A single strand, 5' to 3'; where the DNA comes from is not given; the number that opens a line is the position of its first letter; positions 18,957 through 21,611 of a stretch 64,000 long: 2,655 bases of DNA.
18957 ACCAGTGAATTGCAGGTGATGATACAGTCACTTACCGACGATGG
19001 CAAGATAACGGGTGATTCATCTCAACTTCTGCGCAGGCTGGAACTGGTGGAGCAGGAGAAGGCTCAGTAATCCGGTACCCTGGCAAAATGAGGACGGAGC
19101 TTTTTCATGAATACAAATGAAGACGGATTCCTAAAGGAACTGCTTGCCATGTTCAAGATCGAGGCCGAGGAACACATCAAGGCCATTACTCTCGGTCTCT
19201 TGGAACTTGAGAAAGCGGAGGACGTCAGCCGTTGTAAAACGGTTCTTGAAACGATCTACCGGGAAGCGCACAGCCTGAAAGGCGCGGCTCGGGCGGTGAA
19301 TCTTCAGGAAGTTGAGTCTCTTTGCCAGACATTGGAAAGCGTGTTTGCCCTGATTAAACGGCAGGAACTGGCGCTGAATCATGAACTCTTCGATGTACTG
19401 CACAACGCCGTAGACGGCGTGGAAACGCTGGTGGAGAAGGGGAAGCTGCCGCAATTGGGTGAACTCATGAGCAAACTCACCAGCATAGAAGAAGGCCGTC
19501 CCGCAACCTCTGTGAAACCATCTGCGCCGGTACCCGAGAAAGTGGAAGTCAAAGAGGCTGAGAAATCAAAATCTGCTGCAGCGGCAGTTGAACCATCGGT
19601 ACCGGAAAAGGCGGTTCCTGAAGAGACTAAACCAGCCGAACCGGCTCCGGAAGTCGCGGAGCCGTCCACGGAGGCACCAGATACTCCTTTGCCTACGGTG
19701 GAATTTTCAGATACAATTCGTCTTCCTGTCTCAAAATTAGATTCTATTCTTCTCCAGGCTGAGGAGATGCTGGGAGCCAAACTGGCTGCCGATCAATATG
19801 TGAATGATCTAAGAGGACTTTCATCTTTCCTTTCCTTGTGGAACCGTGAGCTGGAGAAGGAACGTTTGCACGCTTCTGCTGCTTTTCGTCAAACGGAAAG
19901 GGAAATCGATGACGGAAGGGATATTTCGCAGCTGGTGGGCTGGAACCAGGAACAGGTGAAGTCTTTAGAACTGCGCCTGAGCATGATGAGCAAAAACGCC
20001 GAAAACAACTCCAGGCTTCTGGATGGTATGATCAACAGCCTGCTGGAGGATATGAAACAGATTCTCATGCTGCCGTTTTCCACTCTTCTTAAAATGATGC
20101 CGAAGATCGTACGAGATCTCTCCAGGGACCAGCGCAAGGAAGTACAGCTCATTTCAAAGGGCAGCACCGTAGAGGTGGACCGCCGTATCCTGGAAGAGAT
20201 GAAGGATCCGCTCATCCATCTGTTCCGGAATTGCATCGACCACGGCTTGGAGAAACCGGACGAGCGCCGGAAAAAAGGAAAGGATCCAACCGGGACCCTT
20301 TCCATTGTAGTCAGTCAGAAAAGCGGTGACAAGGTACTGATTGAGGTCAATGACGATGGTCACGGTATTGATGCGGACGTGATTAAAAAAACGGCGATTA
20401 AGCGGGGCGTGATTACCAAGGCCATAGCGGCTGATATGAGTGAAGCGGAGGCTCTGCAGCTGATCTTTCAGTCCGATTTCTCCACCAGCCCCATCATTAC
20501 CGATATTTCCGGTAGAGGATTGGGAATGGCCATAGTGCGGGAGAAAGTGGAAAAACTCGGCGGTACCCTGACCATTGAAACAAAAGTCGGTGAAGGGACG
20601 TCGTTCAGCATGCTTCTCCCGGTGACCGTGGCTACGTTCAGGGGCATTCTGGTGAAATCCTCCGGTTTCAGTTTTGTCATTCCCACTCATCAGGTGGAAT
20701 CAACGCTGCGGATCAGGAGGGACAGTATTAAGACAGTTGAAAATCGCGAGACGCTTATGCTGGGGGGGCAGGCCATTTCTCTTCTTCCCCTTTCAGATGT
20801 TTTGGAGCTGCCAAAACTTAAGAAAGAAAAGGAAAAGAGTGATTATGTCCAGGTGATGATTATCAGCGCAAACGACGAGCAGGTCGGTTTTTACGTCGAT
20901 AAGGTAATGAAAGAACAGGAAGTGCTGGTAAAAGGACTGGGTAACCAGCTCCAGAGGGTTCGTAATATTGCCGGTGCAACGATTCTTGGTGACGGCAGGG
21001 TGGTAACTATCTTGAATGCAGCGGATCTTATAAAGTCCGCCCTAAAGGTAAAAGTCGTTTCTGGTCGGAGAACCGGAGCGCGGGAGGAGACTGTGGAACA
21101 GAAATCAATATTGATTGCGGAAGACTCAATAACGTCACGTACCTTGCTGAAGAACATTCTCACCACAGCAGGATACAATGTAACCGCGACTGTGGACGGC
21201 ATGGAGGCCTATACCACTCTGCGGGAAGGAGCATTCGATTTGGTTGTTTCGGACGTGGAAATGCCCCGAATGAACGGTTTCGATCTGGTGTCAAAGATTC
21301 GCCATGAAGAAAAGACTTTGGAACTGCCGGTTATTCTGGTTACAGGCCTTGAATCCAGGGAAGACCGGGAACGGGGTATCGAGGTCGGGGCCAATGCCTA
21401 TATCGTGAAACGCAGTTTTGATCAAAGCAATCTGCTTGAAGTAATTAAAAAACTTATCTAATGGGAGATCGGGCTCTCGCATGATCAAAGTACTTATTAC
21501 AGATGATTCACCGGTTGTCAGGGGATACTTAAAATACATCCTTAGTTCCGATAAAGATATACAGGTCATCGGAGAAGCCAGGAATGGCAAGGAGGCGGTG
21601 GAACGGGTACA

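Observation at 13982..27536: Chemosensory module wired into a multi-step phosphorelay, adjacent to type IV pilus genes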

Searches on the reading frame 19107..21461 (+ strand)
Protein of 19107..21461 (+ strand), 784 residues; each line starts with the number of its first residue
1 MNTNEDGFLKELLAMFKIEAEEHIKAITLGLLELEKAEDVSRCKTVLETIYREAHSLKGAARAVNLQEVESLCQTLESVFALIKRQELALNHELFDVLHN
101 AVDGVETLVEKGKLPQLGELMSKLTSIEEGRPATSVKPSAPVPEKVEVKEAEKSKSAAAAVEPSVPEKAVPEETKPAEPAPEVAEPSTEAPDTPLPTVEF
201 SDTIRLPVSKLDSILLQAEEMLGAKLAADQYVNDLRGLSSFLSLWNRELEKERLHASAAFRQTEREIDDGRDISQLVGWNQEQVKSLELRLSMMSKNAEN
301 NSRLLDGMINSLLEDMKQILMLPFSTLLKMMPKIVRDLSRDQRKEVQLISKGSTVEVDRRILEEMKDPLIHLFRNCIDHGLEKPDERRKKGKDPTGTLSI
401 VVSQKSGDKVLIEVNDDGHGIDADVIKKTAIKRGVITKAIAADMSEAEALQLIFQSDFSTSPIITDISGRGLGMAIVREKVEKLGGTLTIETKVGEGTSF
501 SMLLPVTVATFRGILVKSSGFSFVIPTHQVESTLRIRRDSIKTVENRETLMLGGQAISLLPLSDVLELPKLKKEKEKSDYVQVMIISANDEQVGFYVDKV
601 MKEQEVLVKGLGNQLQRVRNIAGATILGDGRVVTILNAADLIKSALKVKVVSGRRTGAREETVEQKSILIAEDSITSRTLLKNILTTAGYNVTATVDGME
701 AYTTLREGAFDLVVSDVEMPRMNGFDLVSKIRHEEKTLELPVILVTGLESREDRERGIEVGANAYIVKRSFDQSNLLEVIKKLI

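Call 3: search_protein_families(library=pfam, proteins=[window:19107-21461:+], max_evalue=0.01)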
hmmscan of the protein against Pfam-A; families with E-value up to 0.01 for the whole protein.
window:19107-21461:+ (784 aa): 4 families
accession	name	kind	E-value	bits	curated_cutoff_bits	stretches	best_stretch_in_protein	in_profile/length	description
PF00072.30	Response_reg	-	1.1e-25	90.4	30.2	1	668-780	1-110/111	Response regulator receiver domain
PF01584.24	CheW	-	7.5e-20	71.4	23.5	1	513-644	2-136/138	CheW-like domain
PF02518.31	HATPase_c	-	2.3e-18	67.1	26.4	1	367-507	4-110/111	Histidine kinase-, DNA gyrase B-, and HSP90-like ATPase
PF01627.28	Hpt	-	2.1e-14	53.9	24.6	1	11-106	1-82/84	Hpt domain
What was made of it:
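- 19107..21461 (+): CheA-REC hybrid kinase. Order: P1 (Hpt), a Pro/Glu/Ala-rich linker with no P2, an extended P3 hairpin (residues ~204-321), P4, P5 (CheW-like), REC. Pfam Hpt, HATPase_c, CheW and Response_reg (call 3).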

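Call 6: search_protein_families(library=ncbifam, proteins=[window:19107-21461:+], max_evalue=0.001)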
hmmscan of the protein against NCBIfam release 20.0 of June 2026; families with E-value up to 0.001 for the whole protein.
window:19107-21461:+ (784 aa): 114 families (the best 25 are shown)
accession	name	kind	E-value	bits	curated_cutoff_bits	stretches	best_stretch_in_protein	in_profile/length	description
NF041336.1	CheA_Halo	equivalog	2.7e-96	323.7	950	2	275-639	303-664/666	chemotaxis protein CheA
NF007835.0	PRK10547.1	equivalog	1.7e-65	221.9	793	1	311-641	332-656/670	chemotaxis protein CheA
NF007135.0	PRK09581.1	equivalog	1.7e-21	76.6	474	1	667-782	4-118/457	PleD family two-component system response regulator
NF038297.2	hybrid_HK_HrmK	equivalog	2.4e-21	76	725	1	661-782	486-606/607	hybrid histidine kinase/response regulator HrmK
NF008099.0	PRK10841.1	equivalog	2.9e-21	75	920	1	465-768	649-925/949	two-component system sensor histidine kinase RcsC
NF007420.1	PRK09959.1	equivalog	3.8e-21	74.4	1995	1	663-768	956-1059/1197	acid-sensing system histidine kinase EvgS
NF045944.1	ResRegRpaBCyano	equivalog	2e-19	69.9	330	1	669-776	1-104/229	response regulator transcription factor RpaB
TIGR02956.1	TMAO_torS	equivalog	6.2e-19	67.6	676.5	2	660-782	696-818/967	TMAO reductase system sensor histidine kinase/response regulator TorS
TIGR02154.1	PhoB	equivalog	1.4e-18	67.1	296.2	1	665-781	2-117/226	phosphate regulon transcriptional regulator PhoB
NF046020.1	HisKinCckABruc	equivalog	3.3e-18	64.9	1000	2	658-781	742-864/868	cell cycle histidine kinase CckA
NF008302.0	PRK11091.1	equivalog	8.8e-18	63.9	838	1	657-783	517-642/779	aerobic respiration two-component sensor histidine kinase ArcB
NF011874.0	PRK15347.1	equivalog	1.3e-17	63.2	852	2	667-768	692-795/921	two component system sensor kinase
NF007901.0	PRK10610.1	equivalog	1.7e-17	63.7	189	1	668-782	8-122/129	chemotaxis response regulator CheY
NF007969.0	PRK10693.1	equivalog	1.9e-17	63.3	329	1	662-779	4-119/337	two-component system response regulator RssB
NF008318.0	PRK11107.1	equivalog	4.5e-17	61.4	890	1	451-782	466-783/920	two-component sensor histidine kinase BarA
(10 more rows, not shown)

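Call 7: find_encoding_contigs(protein=window:19107-21461:+, flank=10000, max_places=6)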
Protein window:19107-21461:+ (784 aa): no gene with exactly this product is on record in the collection.
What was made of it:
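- Tried and rejected: Exact look-up of the window's CheA found no record (call 7).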

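Call 8: find_homologous_proteins(query=window:19107-21461:+, max_evalue=1e-20)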
Query window:19107-21461:+ (784 aa): 7158 proteins with E <= 1e-20 among 8000 candidates; the best 120 are listed.
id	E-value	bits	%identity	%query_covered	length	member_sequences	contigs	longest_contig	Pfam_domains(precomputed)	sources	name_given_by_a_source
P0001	0.0e+0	1662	100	100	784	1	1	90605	PF01584.25,PF02518.32,PF00072.31,PF01627.29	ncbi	-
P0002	2.9e-296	1003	62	100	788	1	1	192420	PF01584.25,PF02518.32,PF00072.31,PF01627.29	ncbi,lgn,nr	ncbi:hybrid sensor histidine kinase/response regulator [bacterium]|nr:hybrid sensor histidine kinase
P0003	3.7e-294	996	62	100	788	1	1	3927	PF01584.25,PF02518.32,PF00072.31,PF01627.29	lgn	-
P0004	2.2e-283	960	62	100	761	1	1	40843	PF01584.25,PF02518.32,PF00072.31,PF01627.29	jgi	-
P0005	3.0e-271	920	58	100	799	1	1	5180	PF01584.25,PF02518.32,PF00072.31,PF01627.29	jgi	jgi:two-component system chemotaxis sensor kinase CheA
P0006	1.7e-266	904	58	100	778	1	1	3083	PF01584.25,PF02518.32,PF00072.31,PF01627.29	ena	-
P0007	2.5e-263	894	57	100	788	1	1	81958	PF01584.25,PF02518.32,PF00072.31,PF01627.29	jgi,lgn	jgi:two-component system chemotaxis sensor kinase CheA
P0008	5.8e-263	893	57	100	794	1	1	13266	PF01584.25,PF02518.32,PF00072.31,PF01627.29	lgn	-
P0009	2.7e-261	887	54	100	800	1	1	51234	PF01584.25,PF02518.32,PF00072.31,PF01627.29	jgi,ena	-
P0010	8.4e-261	885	56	100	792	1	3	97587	PF01584.25,PF02518.32,PF00072.31,PF01627.29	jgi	jgi:two-component system chemotaxis sensor kinase CheA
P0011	1.8e-260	884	55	100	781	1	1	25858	PF01584.25,PF02518.32,PF00072.31,PF01627.29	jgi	jgi:two-component system chemotaxis sensor kinase CheA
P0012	3.2e-260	884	56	100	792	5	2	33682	PF01584.25,PF02518.32,PF00072.31,PF01627.29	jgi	jgi:two-component system chemotaxis sensor kinase CheA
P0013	5.3e-260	883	57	100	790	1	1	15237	PF01584.25,PF02518.32,PF00072.31,PF01627.29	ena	-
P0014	7.0e-260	882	56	100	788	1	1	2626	PF01584.25,PF02518.32,PF00072.31,PF01627.29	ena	-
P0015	1.3e-259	882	56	100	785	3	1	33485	PF01584.25,PF02518.32,PF00072.31,PF01627.29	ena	-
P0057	6.8e-245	833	54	100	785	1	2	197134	PF01584.25,PF02518.32,PF00072.31,PF01627.29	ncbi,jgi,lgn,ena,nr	ncbi:MAG TPA: hybrid sensor histidine kinase/response regulator [bacterium]|nr:hybrid sensor histidi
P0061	1.2e-242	825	53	100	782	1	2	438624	PF01584.25,PF02518.32,PF00072.31,PF01627.29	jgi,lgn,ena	-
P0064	4.8e-242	823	53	100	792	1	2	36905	PF01584.25,PF02518.32,PF00072.31,PF01627.29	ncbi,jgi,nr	ncbi:hybrid sensor histidine kinase/response regulator [candidate division KSB1 bacterium]|nr:hybrid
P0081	1.9e-233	795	46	99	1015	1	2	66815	PF01584.25,PF02518.32,PF00072.31,PF01627.29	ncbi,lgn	ncbi:MAG: Hpt domain-containing protein [Candidatus Binatia bacterium]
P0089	1.8e-229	782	51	100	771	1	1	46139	PF01584.25,PF02518.32,PF00072.31,PF01627.29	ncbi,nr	ncbi:MAG: hybrid sensor histidine kinase/response regulator [Candidatus Methanoperedens sp.]|nr:hybr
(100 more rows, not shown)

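Call 9: find_encoding_contigs(protein=P0002, flank=10000, max_places=2)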
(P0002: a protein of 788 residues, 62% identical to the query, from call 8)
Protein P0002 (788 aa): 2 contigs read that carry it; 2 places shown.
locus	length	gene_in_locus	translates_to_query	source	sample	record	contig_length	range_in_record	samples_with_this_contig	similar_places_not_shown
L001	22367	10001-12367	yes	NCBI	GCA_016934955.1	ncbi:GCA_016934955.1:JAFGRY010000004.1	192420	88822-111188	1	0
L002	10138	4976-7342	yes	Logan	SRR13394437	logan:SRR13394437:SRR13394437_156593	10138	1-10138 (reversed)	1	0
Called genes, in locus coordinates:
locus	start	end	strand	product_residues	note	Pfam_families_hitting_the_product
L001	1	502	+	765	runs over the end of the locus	PF07660:STN (weak), PF03958:Secretin_N (weak), PF00263:Secretin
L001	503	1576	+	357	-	PF00437:T2SSE, PF13401:AAA_22 (faint)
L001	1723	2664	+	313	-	PF07992:Pyr_redox_2, PF12831:FAD_oxidored (faint), PF13738:Pyr_redox_3, PF00070:Pyr_redox (weak)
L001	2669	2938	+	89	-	PF12840:HTH_20 (weak), PF01022:HTH_5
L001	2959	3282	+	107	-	PF00085:Thioredoxin, PF13098:Thioredoxin_2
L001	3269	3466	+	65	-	PF19628:DUF6132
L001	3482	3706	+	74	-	PF09723:Zn_ribbon_8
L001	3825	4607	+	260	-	PF00795:CN_hydrolase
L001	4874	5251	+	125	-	PF00072:Response_reg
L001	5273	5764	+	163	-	PF01584:CheW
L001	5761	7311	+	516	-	PF01739:CheR, PF07719:TPR_2 (faint), PF13176:TPR_7 (faint), PF13432:TPR_16 (faint), PF14559:TPR_19 (faint), PF07721:TPR_4 (faint), PF13181:TPR_8 (faint), PF13428:TPR_14 (faint), +3 more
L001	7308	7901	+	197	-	PF01584:CheW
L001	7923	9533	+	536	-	PF00672:HAMP, PF00015:MCPsignal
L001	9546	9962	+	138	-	PF01627:Hpt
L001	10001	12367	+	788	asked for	PF01627:Hpt, PF02518:HATPase_c, PF01584:CheW, PF00072:Response_reg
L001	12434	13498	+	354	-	PF00072:Response_reg, PF01339:CheB_methylest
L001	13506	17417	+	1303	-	PF00072:Response_reg, PF01590:GAF, PF13185:GAF_2, PF13492:GAF_3, PF13185:GAF_2, PF00512:HisKA, PF02518:HATPase_c, PF00072:Response_reg, +4 more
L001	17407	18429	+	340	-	PF00072:Response_reg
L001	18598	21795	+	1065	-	PF13188:PAS_8 (weak), PF00989:PAS (weak), PF13188:PAS_8 (weak), PF13426:PAS_9, PF00512:HisKA, PF02518:HATPase_c, PF00072:Response_reg, PF01627:Hpt, +1 more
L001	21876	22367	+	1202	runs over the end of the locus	PF08447:PAS_3, PF00989:PAS (weak), PF13426:PAS_9 (weak), PF08447:PAS_3 (weak), PF00512:HisKA, PF02518:HATPase_c, PF00072:Response_reg, PF01627:Hpt, +1 more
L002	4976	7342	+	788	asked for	PF01627:Hpt, PF02518:HATPase_c, PF01584:CheW, PF00072:Response_reg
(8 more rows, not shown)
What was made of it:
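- L001 has two more directly downstream (call 9).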

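Call 10: find_encoding_contigs(protein=P0064, flank=10000, max_places=2)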
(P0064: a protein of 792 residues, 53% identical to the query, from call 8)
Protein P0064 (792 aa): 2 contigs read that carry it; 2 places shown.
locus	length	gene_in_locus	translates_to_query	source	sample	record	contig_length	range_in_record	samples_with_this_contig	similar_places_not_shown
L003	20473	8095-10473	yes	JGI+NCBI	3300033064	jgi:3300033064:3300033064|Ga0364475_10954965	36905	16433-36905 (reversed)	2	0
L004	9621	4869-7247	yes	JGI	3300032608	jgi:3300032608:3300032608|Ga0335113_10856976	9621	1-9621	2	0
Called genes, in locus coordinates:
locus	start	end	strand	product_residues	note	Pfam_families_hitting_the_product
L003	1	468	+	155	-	PF00070:Pyr_redox (faint), PF07992:Pyr_redox_2, PF13738:Pyr_redox_3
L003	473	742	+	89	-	PF01022:HTH_5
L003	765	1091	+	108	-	PF00085:Thioredoxin, PF13098:Thioredoxin_2, PF13905:Thioredoxin_8 (faint)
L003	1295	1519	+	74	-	PF09723:Zn_ribbon_8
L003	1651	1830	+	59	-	-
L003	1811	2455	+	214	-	PF13098:Thioredoxin_2 (faint), PF00462:Glutaredoxin (faint), PF13192:Thioredoxin_3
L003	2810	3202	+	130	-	PF00072:Response_reg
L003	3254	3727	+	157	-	PF01584:CheW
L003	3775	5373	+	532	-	PF01739:CheR, PF07719:TPR_2 (faint), PF12895:ANAPC3 (faint), PF00515:TPR_1 (faint), PF13181:TPR_8 (faint), PF13432:TPR_16 (faint), PF14559:TPR_19 (faint), PF13414:TPR_11 (weak), +2 more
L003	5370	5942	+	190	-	PF01584:CheW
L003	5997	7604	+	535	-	PF00672:HAMP, PF00015:MCPsignal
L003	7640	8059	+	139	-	PF01627:Hpt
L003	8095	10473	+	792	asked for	PF01627:Hpt, PF02518:HATPase_c, PF01584:CheW, PF00072:Response_reg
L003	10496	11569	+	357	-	PF00072:Response_reg, PF01339:CheB_methylest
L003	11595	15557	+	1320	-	PF00072:Response_reg, PF01590:GAF, PF13185:GAF_2, PF13492:GAF_3, PF01590:GAF, PF13185:GAF_2, PF13492:GAF_3, PF00512:HisKA, +6 more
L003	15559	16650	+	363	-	PF00072:Response_reg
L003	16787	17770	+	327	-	PF01073:3Beta_HSD, PF01370:Epimerase, PF04321:RmlD_sub_bind, PF05368:NmrA, PF07993:NAD_binding_4, PF13460:NAD_binding_10, PF16363:GDP_Man_Dehyd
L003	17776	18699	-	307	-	-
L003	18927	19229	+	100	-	PF03091:CutA1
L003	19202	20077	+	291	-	-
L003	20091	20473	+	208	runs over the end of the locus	PF01618:MotA_ExbB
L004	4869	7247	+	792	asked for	PF01627:Hpt, PF02518:HATPase_c, PF01584:CheW, PF00072:Response_reg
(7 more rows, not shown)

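Call 11: find_encoding_contigs(protein=P0081, flank=10000, max_places=2)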
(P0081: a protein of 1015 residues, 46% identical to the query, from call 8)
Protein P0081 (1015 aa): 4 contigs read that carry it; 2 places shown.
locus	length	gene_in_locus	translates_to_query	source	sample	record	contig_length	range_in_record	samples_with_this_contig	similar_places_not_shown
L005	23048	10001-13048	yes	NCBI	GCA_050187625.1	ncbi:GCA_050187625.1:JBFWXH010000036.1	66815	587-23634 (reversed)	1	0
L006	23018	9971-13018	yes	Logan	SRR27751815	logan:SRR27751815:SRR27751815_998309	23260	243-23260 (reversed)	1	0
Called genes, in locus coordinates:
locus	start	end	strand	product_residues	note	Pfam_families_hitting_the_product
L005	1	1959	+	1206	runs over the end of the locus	PF00072:Response_reg, PF00989:PAS, PF08447:PAS_3, PF08448:PAS_4, PF00512:HisKA, PF02518:HATPase_c, PF00072:Response_reg, PF01627:Hpt, +1 more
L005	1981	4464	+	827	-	PF00512:HisKA, PF02518:HATPase_c, PF00072:Response_reg, PF01627:Hpt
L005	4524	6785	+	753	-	PF00072:Response_reg, PF05157:MshEN (faint), PF00437:T2SSE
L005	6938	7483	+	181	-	PF01584:CheW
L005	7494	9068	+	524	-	PF01739:CheR, PF08242:Methyltransf_12 (faint), PF00515:TPR_1 (faint), PF07719:TPR_2 (faint), PF13432:TPR_16 (faint), PF12895:ANAPC3 (weak)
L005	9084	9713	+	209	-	PF01584:CheW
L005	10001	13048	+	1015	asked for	PF01627:Hpt, PF02518:HATPase_c, PF01584:CheW, PF00072:Response_reg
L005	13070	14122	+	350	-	PF00072:Response_reg, PF01339:CheB_methylest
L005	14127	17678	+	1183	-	PF00072:Response_reg, PF23198:PDE8A_N (faint), PF24896:Receiver_CRE1 (faint), PF00989:PAS (weak), PF00512:HisKA, PF02518:HATPase_c, PF00072:Response_reg, PF01627:Hpt, +1 more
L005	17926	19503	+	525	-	PF00989:PAS, PF08448:PAS_4, PF13188:PAS_8 (weak), PF13426:PAS_9, PF01627:Hpt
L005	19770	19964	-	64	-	-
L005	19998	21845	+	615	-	PF00072:Response_reg, PF01627:Hpt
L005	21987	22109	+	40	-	-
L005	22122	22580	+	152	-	PF00015:MCPsignal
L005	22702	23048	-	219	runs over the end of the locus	PF03070:TENA_THI-4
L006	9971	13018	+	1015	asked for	PF01627:Hpt, PF02518:HATPase_c, PF01584:CheW, PF00072:Response_reg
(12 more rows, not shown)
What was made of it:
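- On Tfp-class chemosensory system (Pil-Chp, Pix/Tax): One Binatia locus has a REC-T2SSE ATPase upstream (call 11).
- In Binatia, a REC-MshEN-T2SSE ATPase sits directly upstream of the che genes (call 11).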
